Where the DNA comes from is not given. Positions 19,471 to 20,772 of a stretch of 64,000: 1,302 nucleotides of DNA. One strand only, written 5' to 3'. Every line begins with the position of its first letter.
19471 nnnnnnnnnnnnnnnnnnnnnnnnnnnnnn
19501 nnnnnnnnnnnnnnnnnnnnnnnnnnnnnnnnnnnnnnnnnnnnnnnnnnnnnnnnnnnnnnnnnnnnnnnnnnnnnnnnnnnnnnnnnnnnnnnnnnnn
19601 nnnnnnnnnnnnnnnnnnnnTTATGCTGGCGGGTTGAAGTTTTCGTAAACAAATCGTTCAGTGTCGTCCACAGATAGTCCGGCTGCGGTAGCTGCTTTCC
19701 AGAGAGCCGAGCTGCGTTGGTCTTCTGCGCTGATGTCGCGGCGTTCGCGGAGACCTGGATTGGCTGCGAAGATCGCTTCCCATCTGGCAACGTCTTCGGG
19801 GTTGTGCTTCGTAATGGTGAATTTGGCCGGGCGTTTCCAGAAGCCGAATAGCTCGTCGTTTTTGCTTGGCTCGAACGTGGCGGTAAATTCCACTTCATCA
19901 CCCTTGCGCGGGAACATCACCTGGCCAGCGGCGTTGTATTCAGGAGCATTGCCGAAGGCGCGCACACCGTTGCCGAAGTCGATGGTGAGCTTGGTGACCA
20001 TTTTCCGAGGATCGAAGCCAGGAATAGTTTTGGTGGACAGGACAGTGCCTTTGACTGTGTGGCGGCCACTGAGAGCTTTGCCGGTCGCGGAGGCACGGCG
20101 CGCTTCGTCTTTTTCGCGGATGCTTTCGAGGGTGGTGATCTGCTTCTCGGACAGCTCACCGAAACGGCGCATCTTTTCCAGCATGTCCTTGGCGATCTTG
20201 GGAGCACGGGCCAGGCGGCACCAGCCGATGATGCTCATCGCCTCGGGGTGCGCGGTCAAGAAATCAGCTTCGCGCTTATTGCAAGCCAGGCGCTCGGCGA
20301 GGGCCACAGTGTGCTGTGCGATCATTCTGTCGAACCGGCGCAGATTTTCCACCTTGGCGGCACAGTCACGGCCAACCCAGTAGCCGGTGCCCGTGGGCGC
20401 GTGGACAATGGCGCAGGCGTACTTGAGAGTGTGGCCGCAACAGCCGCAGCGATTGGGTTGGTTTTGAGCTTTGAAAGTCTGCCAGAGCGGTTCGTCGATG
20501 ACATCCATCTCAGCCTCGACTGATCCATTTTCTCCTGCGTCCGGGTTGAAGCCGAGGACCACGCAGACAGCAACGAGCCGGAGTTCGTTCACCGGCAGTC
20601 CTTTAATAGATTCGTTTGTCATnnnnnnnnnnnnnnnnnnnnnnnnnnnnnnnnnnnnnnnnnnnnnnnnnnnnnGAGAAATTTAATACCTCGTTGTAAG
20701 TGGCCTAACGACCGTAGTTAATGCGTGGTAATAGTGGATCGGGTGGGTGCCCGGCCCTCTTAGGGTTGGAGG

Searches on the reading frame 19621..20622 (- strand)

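Call 12: search_protein_families(library=phrogs, proteins=[window:19621-20622:-], max_evalue=0.01)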
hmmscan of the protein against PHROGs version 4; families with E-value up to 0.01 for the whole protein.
window:19621-20622:- (333 aa): 4 families
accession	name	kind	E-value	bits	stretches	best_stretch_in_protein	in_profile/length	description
phrog_18425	-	unknown function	1.3e-14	55.3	1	147-272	17-134/137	-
phrog_4750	-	unknown function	9.7e-14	52.3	1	157-271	152-258/260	-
phrog_4265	-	unknown function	1.2e-07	32.8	1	147-267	143-276/280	-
phrog_4046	-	unknown function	0.0076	16.8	1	115-178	102-164/301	-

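Call 17: search_protein_families(library=pfam, max_evalue=0.001, proteins=[window:19621-20622:-])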
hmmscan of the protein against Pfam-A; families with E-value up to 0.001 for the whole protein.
window:19621-20622:- (333 aa): 0 families
